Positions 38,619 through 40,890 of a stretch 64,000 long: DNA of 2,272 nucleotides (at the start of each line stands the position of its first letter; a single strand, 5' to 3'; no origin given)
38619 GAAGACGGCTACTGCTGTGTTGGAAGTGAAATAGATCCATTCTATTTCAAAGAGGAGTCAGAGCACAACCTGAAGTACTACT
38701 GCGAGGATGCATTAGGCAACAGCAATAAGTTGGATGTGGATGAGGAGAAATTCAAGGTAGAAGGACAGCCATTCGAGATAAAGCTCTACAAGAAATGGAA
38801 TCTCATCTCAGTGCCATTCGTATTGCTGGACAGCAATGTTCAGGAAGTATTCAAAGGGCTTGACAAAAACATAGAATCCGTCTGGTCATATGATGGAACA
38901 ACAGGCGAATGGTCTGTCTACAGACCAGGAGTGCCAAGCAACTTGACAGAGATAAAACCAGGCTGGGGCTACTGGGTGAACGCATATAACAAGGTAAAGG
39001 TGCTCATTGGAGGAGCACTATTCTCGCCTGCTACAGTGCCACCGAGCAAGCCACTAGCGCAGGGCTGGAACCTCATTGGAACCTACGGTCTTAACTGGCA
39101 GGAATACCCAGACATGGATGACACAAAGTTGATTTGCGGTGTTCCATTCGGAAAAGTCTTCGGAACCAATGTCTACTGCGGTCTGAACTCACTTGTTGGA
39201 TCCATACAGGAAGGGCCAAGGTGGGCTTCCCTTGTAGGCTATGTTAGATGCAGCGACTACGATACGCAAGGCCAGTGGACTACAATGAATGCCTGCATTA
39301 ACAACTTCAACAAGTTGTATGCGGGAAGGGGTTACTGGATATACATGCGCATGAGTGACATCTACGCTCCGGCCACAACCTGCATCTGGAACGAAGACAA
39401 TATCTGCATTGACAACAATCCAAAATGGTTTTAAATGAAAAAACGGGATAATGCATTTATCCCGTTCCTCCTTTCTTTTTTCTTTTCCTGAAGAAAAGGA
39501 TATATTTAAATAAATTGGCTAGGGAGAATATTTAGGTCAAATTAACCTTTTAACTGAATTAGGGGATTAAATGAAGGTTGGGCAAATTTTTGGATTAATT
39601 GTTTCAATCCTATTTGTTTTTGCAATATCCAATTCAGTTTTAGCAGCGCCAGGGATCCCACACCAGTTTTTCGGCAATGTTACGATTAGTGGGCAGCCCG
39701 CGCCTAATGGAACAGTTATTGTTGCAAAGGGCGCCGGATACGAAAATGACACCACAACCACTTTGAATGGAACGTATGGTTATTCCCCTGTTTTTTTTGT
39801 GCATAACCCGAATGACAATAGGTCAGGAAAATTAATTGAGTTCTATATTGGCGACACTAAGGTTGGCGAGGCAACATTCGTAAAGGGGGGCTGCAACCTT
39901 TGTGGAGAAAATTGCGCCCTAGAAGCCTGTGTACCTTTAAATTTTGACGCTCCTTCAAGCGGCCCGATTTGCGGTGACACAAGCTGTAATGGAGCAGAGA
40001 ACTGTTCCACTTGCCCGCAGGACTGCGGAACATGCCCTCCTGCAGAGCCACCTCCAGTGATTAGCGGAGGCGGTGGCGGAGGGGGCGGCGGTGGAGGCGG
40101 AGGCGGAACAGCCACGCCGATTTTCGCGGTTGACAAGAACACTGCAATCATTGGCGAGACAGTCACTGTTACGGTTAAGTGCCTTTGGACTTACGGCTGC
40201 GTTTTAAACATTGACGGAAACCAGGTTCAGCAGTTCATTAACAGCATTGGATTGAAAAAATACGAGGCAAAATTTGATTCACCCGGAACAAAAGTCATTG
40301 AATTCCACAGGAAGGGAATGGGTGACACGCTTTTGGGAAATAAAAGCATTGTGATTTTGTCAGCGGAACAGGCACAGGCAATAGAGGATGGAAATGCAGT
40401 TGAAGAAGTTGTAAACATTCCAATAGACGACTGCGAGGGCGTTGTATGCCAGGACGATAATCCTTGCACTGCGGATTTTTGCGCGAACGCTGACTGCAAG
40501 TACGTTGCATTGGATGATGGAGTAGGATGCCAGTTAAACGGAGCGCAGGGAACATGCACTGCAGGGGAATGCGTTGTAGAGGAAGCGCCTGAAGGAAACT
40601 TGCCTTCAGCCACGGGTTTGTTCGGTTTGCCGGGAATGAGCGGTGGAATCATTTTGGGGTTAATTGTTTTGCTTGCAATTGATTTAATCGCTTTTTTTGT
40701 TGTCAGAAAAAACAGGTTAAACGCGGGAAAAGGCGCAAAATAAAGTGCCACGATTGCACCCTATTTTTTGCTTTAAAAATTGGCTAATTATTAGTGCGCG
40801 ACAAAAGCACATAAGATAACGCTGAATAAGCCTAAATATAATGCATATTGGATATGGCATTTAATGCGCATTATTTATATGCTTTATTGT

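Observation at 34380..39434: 1684-aa tandem-repeat giant surface protein in a reduced genome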

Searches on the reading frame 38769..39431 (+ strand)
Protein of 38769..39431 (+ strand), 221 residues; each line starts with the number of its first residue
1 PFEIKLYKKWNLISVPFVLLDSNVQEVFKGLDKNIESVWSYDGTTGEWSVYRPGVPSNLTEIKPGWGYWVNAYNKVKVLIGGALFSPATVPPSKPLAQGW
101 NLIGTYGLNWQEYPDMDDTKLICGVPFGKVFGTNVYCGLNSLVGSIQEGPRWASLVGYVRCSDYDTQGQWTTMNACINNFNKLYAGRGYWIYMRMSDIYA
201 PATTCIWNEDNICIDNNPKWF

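Call 17: search_protein_families(library=pfam, proteins=[window:38769-39431:+], max_evalue=10)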
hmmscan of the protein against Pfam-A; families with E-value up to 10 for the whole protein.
window:38769-39431:+ (221 aa): 0 families

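Call 28: search_solved_structures(query=A1, max_evalue=10)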
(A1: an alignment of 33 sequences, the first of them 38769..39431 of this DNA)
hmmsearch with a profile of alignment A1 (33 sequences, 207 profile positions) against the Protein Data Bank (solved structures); distinct sequences matched with E-value up to 10: 101 (the best 60 are shown).
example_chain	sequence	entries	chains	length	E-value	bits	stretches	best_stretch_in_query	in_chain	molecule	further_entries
8pjz_A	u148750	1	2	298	3.1e-10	43.5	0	34-61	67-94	SAKe6EEtal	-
7on6_A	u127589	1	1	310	2.6e-09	40.5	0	36-59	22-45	SAKe6AE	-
7ona_A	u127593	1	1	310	1.7e-08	37.8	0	36-57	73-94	SAKe6AC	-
7pvp_A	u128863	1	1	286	2.6e-08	37.2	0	35-57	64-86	SAKe6BC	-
8pjt_A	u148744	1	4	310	2.6e-08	37.2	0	36-60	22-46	SAKe6DEref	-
7on8_A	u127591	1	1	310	5.6e-08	36.1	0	36-59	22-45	SAKe6AR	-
8pjv_A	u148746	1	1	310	6.9e-08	35.8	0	36-60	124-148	SAKe6DR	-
8pjr_A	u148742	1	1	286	1.1e-07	35.2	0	33-57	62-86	SAKe6AC-LB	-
8pjx_A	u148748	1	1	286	3.2e-07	33.6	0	34-73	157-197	SAKe6FR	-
7onc_A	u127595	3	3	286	3.9e-07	33.4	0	35-57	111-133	SAKe6BE | S6BE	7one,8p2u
7op4_A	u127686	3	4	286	1.4e-06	31.6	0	35-57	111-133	SAKe6BE-3HH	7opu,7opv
7onh_A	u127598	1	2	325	2.9e-06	30.5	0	36-57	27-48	SAKe6BE-L3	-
7ong_A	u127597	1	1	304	3.1e-06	30.4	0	35-57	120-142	SAKe6BE-L1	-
8pjy_A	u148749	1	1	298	0.0023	21.1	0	36-59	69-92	SAKe6EEref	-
8pjw_A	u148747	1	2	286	0.0025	20.9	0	35-58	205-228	SAKe6FE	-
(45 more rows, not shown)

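Call 33: predict_structure(alignment_id=A1)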
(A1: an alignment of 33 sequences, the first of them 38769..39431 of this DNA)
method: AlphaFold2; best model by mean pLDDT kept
length: 221 residues; sequences in the alignment: 33
mean_pLDDT: 85.3   pTM: 0.85
mean pLDDT of the five models: 85.3, 84.4, 84.2, 81.4, 79.7
residues with pLDDT >= 90: 121; 70-90: 60; 50-70: 34; < 50: 6
segments of 3 or more residues with pLDDT < 50: 216-221
pLDDT, mean of each block of 10 residues (from residue 1): 92 92 96 97 98 97 96 95 74 93 84 63 71 88 82 93 81 79 92 96 73 51 36
secondary structure, 60 per line:
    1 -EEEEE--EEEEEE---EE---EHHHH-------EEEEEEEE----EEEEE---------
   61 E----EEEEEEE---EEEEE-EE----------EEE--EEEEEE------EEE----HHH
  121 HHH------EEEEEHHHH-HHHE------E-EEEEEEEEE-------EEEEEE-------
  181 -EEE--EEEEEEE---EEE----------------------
elements in order: E2-6 E9-14 H24-27 E35-42 E47-51 E66-72 E76-80 E94-96 E99-104 E111-113 H118-123 E130-134 H135-138 E152-160 E168-173 E182-184 E187-193 E197-199

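Call 37: fold_search(model_id=the predicted structure, library=pdb)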
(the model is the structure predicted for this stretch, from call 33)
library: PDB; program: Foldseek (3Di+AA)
matches with E <= 10: 483; with E <= 0.001: 0
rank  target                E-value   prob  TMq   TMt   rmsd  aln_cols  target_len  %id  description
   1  4d8o                  9.3e-02  0.07  0.15  0.08  18.6       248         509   10  Crystal Structure of the ankyrin-B ZU5-ZU5-UPA-DD tandem (released 2012-03-28)
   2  7pln_A                1.3e-01  0.06  0.12  0.11  15.8       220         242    8  Structure of the APCbeta domain of Plasmodium vivax perforin-like protein 1 (released 2022-06-29)
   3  5mya_A                1.4e-01  0.11  0.17  0.14  19.5       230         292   14  Homodimerization of Tie2 Fibronectin-like domains 1-3 in space group C2 (released 2017-04-26)
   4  2orz_A                2.1e-01  0.05  0.16  0.12  20.2       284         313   10  Structural Basis for Ligand Binding and Heparin Mediated Activation of Neuropilin (released 2007-04-03)
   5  6sh9_B                2.2e-01  0.04  0.15  0.05  18.9       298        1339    8  EngBF DARPin Fusion 4b D12 (released 2019-11-06)
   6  3ecq_A                2.3e-01  0.02  0.12  0.05  18.4       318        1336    5  Endo-alpha-N-acetylgalactosaminidase from Streptococcus pneumoniae: SeMet structure (released 2008-09-09)
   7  3ecq_B                2.5e-01  0.02  0.13  0.05  17.8       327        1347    6  Endo-alpha-N-acetylgalactosaminidase from Streptococcus pneumoniae: SeMet structure (released 2008-09-09)
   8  2zxq                  2.6e-01  0.03  0.13  0.05  18.8       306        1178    8  Crystal structure of endo-alpha-N-acetylgalactosaminidase from Bifidobacterium longum (EngBF) (released 2009-06-16)
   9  6qep                  2.7e-01  0.02  0.12  0.04  19.6       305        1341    8  EngBF DARPin Fusion 4b H14 (released 2019-11-06)
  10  5myb_A                2.9e-01  0.07  0.15  0.17  18.8       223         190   12  Homodimerization of Tie2 Fibronectin-like domains 2 and 3 in space group P21 (released 2017-04-26)
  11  4lo7_E                3.1e-01  0.07  0.19  0.19  16.5       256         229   10  HA70(D3)-HA17-HA33 (released 2013-10-30)
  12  6qfk_A                3.2e-01  0.02  0.12  0.04  19.1       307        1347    9  EngBF DARPin Fusion 4b G10 (released 2019-11-06)
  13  9en2_A                3.6e-01  0.03  0.13  0.13  17.2       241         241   10  Crystal structure of the metalloproteinase enhancer PCPE-1 complexed with nanobodies VHH-H4 and VHH-I5 (released 2024-07-03)
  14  6qev_B                3.6e-01  0.03  0.13  0.04  19.0       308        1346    8  EngBF DARPin Fusion 4b B6 (released 2019-11-06)
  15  4lo7_A                4.5e-01  0.06  0.20  0.19  16.4       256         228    9  HA70(D3)-HA17-HA33 (released 2013-10-30)
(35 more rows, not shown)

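Call 46: find_related_loci(query=A1, collection=genome_contigs, flank=10000)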
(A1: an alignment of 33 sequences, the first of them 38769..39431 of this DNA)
Query A1 (221 aa) in genome_contigs; peptide patterns used: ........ (x = any residue, [..] = any of these).
89 stretches matched a pattern; 77 encode a relative of the query (tblastn E <= 1e-3); 75 distinct loci.
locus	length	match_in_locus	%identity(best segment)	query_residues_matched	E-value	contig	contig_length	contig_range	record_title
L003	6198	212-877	53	1-213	2e-73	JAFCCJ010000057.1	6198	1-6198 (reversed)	MAG: Candidatus Iainarchaeum archaeon isolate AB_3033_Bin_152 AB_3033_Bin_152_scaffold_24054, whole genome shotgun seque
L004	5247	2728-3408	50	1-214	8e-71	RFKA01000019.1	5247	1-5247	MAG: Candidatus Woesearchaeota archaeon isolate J116 k99_123489, whole genome shotgun sequence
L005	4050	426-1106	52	2-214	8e-67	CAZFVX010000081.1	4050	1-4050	MAG TPA_asm: uncultured archaeon isolate binchicken_co6_161 genome assembly, contig: NODE_30768_length_4050_cov_8.427534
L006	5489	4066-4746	49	2-214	7e-62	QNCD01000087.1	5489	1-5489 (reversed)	MAG: Candidatus Omnitrophota bacterium isolate B70_G16 B70_Guay16_scaffold_15939, whole genome shotgun sequence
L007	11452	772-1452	48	2-216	2e-60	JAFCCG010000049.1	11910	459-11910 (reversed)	MAG: Chloroflexi bacterium isolate AB_1215_Bin_59 AB_1215_Bin_59.fna_scaffold_31900, whole genome shotgun sequence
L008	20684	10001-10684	47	2-213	4e-59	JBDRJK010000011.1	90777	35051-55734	MAG: Candidatus Aenigmatarchaeota archaeon isolate MEGAHIT-group-1.649 k141_307929, whole genome shotgun sequence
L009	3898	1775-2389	50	2-213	2e-57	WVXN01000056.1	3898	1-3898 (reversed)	MAG: Candidatus Aenigmatarchaeota archaeon isolate CS1-C013 C_merged_R1_(paired)_contig_3400, whole genome shotgun seque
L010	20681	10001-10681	45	2-213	1e-56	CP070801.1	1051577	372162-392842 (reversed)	MAG: Candidatus Aenigmatarchaeota archaeon isolate bin1364 chromosome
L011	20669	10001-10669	47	2-214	6e-56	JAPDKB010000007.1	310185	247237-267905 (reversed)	MAG: archaeon isolate S5B5_HD70 c_000000000010, whole genome shotgun sequence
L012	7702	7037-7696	46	2-210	6e-55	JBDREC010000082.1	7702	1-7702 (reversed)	MAG: Pseudomonadota bacterium isolate MEGAHIT-group-1.295 k141_3224944, whole genome shotgun sequence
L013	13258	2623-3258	46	2-207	8e-55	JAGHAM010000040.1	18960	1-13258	MAG: Candidatus Iainarchaeum archaeon isolate AUK230 PB_MBMC_184_c_000000000021, whole genome shotgun sequence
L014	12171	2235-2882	44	2-221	8e-55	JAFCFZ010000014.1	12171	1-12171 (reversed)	Candidatus Parvarchaeota archaeon isolate Meg22_46_Bin_205 Meg22_46_Bin_205_scaffold_10566, whole genome shotgun sequenc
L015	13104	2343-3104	42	2-214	1e-52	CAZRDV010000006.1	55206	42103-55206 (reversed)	MAG TPA_asm: uncultured archaeon isolate SRP214966_co4_414 genome assembly, contig: NODE_303_length_55206_cov_13.114613,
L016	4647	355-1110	43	2-213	4e-52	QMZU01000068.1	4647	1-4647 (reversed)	MAG: Candidatus Aenigmatarchaeota archaeon isolate B50_G15 B50_Guay15_scaffold_08959, whole genome shotgun sequence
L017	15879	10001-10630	45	2-207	1e-51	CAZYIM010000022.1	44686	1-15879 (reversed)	MAG TPA_asm: uncultured Methanosarcinales archaeon isolate SRP077602_co2_322 genome assembly, contig: NODE_1254_length_4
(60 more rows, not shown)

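Call 58: search_protein_families(library=ncbifam, proteins=[window:38769-39431:+], max_evalue=5)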
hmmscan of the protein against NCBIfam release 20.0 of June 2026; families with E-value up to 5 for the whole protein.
window:38769-39431:+ (221 aa): 0 families

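Call 65: search_protein_representatives(alignment_id=A1)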
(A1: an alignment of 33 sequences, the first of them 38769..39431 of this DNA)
Query: 33 sequences, 207 profile positions. Proteins with E-value up to 0.001 (for the whole library): 12488; up to 1e-10: 4354; up to 1e-30: 294. The best 150 are listed.
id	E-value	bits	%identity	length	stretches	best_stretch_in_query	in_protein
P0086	7.9e-84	297.0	-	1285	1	1-201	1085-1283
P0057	1.0e-81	290.0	-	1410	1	1-200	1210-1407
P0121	2.6e-80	285.5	-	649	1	1-201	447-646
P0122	6.9e-79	280.8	-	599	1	2-201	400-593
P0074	2.2e-78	279.2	-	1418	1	1-200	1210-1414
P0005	6.3e-78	277.7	-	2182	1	1-201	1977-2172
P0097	7.9e-78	277.4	-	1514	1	1-200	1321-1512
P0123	8.3e-78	277.3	-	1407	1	1-203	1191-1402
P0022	2.0e-77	276.1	-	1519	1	1-200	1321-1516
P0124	1.4e-76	273.3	-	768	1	1-200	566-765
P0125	2.0e-76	272.8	-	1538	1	1-200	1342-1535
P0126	2.1e-76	272.7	-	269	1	1-201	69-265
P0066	4.2e-76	271.7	-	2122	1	2-200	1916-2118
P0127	4.7e-76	271.6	-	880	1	1-204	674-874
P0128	8.5e-76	270.7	-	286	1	1-204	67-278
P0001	1.8e-75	269.6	-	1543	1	1-205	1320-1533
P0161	2.8e-71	256.0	-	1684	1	1-206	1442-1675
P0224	3.0e-62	226.5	-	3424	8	2-112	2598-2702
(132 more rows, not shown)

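Call 80: search_protein_families(library=pfam, proteins=[P0224], max_evalue=0.01)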
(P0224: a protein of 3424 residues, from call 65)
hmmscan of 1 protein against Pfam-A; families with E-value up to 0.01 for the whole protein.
P0224 (3424 aa): 7 families
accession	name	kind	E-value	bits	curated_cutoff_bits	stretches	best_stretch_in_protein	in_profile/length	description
PF18911.6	PKD_4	-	1.7e-84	278.4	27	8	1018-1089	9-79/85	PKD domain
PF00801.26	PKD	-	9.2e-64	211.9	23.5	8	1708-1777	4-76/80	PKD domain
PF13385.13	Laminin_G_3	-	2e-16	60.9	27.6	1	1146-1319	1-151/151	Concanavalin A-like lectin/glucanases superfamily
PF00404.24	Dockerin_1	-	5.3e-07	30.2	22.9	1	3348-3400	1-52/57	Dockerin type I domain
PF02973.23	Sialidase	-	0.00017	21.6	26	1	1248-1320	110-183/189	Sialidase, N-terminal domain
PF17803.7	Cadherin_4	-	0.00022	22.1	25.1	1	3060-3112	2-55/71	Bacterial cadherin-like domain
PF17963.7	Big_9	-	0.00049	21.4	23.6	1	2978-3063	3-88/89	Bacterial Ig domain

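Call 81: list_cluster_members(proteins=[P0224, P0001])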
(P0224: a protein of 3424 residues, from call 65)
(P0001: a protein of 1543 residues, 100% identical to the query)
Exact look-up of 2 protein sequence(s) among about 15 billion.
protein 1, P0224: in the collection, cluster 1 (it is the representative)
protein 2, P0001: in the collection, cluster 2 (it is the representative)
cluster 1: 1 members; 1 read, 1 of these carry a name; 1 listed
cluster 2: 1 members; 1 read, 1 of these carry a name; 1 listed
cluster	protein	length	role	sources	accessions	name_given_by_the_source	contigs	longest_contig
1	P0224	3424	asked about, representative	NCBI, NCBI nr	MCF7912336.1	MAG: PKD domain-containing protein [Candidatus Cloacimonetes bacterium] | PKD domain-containing protein [Candidatus Cloacimonadota bacterium]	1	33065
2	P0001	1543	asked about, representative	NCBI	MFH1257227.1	MAG: hypothetical protein V1494_08130 [Candidatus Diapherotrites archaeon]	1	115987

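Call 85: fold_search(model_id=the predicted structure, library=viral)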
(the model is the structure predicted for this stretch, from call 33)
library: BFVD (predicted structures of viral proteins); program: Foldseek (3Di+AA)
matches with E <= 10: 527; with E <= 0.001: 0
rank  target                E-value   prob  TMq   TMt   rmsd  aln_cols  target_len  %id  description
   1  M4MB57                1.6e-02  0.09  0.12  0.05  19.3       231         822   13  (no name in the UniProt tables at hand)
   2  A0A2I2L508            5.3e-02  0.09  0.14  0.16  16.8       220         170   12  Uncharacterized protein (Fragment) [Orpheovirus IHUMI-LCC2]
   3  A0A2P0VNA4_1          5.9e-02  0.11  0.16  0.07  15.0       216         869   15  Uncharacterized protein [Tetraselmis virus 1]
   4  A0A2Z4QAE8            6.3e-02  0.08  0.18  0.17  45.2       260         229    7  (no name in the UniProt tables at hand)
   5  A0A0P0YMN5            9.1e-02  0.04  0.13  0.10  23.6       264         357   10  (no name in the UniProt tables at hand)
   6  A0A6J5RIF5            1.1e-01  0.08  0.15  0.16  16.2       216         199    9  Uncharacterized protein [uncultured Caudovirales phage]
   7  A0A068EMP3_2          1.2e-01  0.03  0.11  0.03  23.2       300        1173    8  Putative tail protein [Bacillus phage CP-51]
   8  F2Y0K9                1.3e-01  0.03  0.11  0.08  20.9       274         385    9  (no name in the UniProt tables at hand)
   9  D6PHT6                1.6e-01  0.06  0.14  0.11  18.9       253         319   13  (no name in the UniProt tables at hand)
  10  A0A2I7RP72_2          2.3e-01  0.02  0.11  0.05  23.9       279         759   12  (no name in the UniProt tables at hand)
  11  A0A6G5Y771            2.5e-01  0.03  0.13  0.08  33.7       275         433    6  (no name in the UniProt tables at hand)
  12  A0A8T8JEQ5            2.5e-01  0.02  0.11  0.03  23.8       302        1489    9  (no name in the UniProt tables at hand)
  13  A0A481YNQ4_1          2.7e-01  0.04  0.14  0.04  27.9       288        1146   11  Collagen triple helix repeat protein [Pithovirus LCDPAC02]
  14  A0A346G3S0            3.0e-01  0.06  0.14  0.10  16.9       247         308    9  (no name in the UniProt tables at hand)
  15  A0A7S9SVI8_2          3.0e-01  0.02  0.11  0.04  25.4       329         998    9  (no name in the UniProt tables at hand)
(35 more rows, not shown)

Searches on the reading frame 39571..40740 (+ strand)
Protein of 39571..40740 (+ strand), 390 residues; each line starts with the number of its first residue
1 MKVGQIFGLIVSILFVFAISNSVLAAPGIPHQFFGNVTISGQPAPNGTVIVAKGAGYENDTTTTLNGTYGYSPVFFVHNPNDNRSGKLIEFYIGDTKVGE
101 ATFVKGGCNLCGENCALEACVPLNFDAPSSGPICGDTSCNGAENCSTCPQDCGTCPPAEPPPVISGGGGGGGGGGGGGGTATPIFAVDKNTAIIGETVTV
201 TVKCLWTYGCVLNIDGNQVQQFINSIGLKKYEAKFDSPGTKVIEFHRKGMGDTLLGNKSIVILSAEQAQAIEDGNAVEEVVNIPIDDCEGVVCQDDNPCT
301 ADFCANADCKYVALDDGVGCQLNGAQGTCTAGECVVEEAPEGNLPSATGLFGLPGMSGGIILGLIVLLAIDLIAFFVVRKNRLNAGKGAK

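Call 11: search_protein_families(library=pfam, proteins=[window:39571-40740:+], max_evalue=0.001)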
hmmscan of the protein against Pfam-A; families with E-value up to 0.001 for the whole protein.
window:39571-40740:+ (390 aa): 0 families

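Call 57: search_protein_families(library=pfam, proteins=[window:39571-40740:+], max_evalue=5)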
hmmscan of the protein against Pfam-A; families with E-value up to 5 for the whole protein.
window:39571-40740:+ (390 aa): 1 family
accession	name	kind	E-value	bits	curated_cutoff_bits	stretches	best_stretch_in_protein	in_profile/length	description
PF00536.37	SAM_1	-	0.21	12.4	23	1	217-235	6-24/64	SAM domain (Sterile alpha motif)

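Call 58: search_protein_families(library=ncbifam, proteins=[window:39571-40740:+], max_evalue=5)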
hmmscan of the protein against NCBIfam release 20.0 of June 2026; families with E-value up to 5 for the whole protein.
window:39571-40740:+ (390 aa): 0 families
